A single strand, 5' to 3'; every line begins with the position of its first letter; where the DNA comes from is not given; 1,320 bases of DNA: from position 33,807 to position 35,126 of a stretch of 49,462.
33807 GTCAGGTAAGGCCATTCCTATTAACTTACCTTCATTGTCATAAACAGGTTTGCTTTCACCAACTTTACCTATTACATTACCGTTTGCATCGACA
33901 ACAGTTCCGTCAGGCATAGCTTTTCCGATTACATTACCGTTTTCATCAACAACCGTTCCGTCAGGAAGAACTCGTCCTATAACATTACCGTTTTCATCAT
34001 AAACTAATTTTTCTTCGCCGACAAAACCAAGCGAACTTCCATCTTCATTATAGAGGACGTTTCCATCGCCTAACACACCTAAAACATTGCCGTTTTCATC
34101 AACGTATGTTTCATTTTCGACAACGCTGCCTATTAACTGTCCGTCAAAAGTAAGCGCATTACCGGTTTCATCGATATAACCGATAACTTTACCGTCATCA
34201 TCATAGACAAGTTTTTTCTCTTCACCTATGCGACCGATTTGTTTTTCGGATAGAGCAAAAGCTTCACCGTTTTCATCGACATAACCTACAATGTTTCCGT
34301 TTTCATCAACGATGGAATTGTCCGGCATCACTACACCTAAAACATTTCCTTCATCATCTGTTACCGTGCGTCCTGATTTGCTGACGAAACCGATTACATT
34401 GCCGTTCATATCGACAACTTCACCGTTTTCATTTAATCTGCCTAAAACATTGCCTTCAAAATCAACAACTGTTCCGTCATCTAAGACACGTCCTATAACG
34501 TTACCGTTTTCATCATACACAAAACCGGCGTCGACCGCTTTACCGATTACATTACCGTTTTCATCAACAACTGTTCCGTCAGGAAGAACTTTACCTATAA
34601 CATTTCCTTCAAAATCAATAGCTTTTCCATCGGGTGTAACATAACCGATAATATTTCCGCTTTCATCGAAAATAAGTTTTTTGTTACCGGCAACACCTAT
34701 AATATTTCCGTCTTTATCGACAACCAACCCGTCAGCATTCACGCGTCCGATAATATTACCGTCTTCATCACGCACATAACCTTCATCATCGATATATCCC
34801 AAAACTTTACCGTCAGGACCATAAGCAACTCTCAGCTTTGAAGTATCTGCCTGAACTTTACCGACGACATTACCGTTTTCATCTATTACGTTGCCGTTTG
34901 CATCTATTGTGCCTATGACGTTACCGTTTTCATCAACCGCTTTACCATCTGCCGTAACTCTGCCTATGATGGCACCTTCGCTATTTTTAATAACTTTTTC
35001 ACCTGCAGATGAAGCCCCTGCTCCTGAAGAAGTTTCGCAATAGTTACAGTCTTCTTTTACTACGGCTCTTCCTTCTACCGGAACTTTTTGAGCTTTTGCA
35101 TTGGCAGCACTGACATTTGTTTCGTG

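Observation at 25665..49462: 24-kb VirB-type T4SS operon combining rvh-like gene order with Cag-like gigantism; more than half of it encodes proteins of no recognisable family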

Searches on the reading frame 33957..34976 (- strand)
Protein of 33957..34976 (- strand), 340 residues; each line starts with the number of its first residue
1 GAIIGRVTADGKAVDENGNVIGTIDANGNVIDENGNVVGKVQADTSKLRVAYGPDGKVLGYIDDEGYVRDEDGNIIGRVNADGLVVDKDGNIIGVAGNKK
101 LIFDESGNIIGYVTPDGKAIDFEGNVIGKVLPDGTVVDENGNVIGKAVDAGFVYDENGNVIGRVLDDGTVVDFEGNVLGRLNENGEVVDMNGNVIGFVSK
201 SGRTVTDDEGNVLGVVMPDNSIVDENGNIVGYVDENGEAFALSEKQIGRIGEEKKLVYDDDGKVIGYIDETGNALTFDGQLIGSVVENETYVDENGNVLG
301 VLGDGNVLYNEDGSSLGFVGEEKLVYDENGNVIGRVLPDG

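Call 83: predict_structure(alignment_id=A6)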
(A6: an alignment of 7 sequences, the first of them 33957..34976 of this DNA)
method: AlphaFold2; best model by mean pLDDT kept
length: 340 residues; sequences in the alignment: 7
mean_pLDDT: 66.2   pTM: 0.35
mean pLDDT of the five models: 66.2, 63.0, 62.2, 60.9, 59.4
residues with pLDDT >= 90: 11; 70-90: 131; 50-70: 142; < 50: 56
segments of 3 or more residues with pLDDT < 50: 43-48, 149-151, 165-167, 173-175, 197-202, 260-263, 287-290, 298-305, 338-340
pLDDT, mean of each block of 10 residues (from residue 1): 69 82 84 89 49 66 75 80 80 70 62 70 79 74 71 52 55 61 65 59 59 59 65 77 81 52 55 64 53 48 46 60 69 68
secondary structure, 60 per line:
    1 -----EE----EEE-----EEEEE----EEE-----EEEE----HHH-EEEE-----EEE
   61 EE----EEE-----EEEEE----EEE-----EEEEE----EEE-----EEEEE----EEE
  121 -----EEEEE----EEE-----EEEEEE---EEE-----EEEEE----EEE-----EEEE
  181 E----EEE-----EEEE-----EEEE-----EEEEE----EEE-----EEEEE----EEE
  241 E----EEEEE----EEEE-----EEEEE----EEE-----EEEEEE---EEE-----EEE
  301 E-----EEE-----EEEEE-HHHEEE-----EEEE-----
elements in order: E12-14 E20-24 E29-31 E37-40 E49-52 E58-62 E67-69 E75-79 E84-86 E92-96 E101-103 E109-113 E118-120 E126-130 E135-137 E143-148 E152-154 E160-164 E169-171 E177-181 E186-188 E194-197 E203-206 E212-216 E221-223 E229-233 E238-241 E246-250 E255-258 E264-268 E273-275 E281-286 E290-292 E298-301 E307-309 E315-319 E324-326 E332-335

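Call 88: fold_search(model_id=the predicted structure, library=pdb)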
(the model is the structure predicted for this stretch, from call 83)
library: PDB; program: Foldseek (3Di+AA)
matches with E <= 10: 727; with E <= 0.001: 25
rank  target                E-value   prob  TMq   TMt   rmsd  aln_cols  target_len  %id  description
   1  8qja_A                2.2e-11  0.77  0.10  0.05  21.5       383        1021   17  T6SS-linked Rhs repeat protein - Advenella mimigardefordensis VgrG-Rhs core (released 2024-09-25)
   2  8qja_D                4.1e-11  0.69  0.09  0.05  21.7       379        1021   19  T6SS-linked Rhs repeat protein - Advenella mimigardefordensis VgrG-Rhs core (released 2024-09-25)
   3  8qja_C                9.1e-11  0.63  0.09  0.05  21.9       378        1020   19  T6SS-linked Rhs repeat protein - Advenella mimigardefordensis VgrG-Rhs core (released 2024-09-25)
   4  8uxt                  4.4e-10  0.60  0.11  0.04  26.2       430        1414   14  Acinetobacter baumannii Tse15 Rhs effector, toxin cleavage mutant (D1369N, D1391N) (released 2024-10-09)
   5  8cp6_B                4.5e-08  0.25  0.10  0.05  24.6       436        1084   16  Type six secretion system exported effector 5 (Tse5) (released 2023-12-06)
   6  9ifo_A                9.0e-08  0.35  0.11  0.05  20.1       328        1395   15  Structure of Teneurin-Like Protein (TLP) (released 2026-03-11)
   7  4igl_B                2.0e-07  0.33  0.12  0.07  21.2       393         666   16  Structure of the RHS-repeat containing BC component of the secreted ABC toxin complex from Yersinia entomophaga (released 2013-08-07)
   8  4igl_D                1.0e-06  0.21  0.11  0.07  20.6       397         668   16  Structure of the RHS-repeat containing BC component of the secreted ABC toxin complex from Yersinia entomophaga (released 2013-08-07)
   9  6fb3_A                3.2e-06  0.13  0.09  0.04  21.7       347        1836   13  Teneurin 2 Partial Extracellular Domain (released 2018-03-28)
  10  5kis_B                4.6e-06  0.18  0.11  0.07  20.8       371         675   14  YenB/RHS2 complex (released 2017-08-09)
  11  6l7i_G                1.0e-05  0.18  0.11  0.07  20.9       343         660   12  Signal substraction of TcdB1-TccC2 and part of TcdA1 (released 2021-03-31)
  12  4goy_B                1.9e-05  0.13  0.13  0.10  22.1       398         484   12  The crystal structure of human fascin 1 K41A mutant (released 2012-11-28)
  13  8r54_A                4.1e-05  0.08  0.10  0.04  23.2       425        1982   12  Mouse teneurin-3 non-compact subunit - A0B0 isoform (released 2024-05-08)
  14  7zau_C                4.5e-05  0.11  0.10  0.08  23.2       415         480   12  Fascin-1 in complex with Nb 3E11 (released 2023-09-27)
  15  6sup                  6.3e-05  0.08  0.10  0.04  21.2       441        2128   14  Crystal Structure of TcdB2-TccC3-Cdc42 (released 2019-12-04)
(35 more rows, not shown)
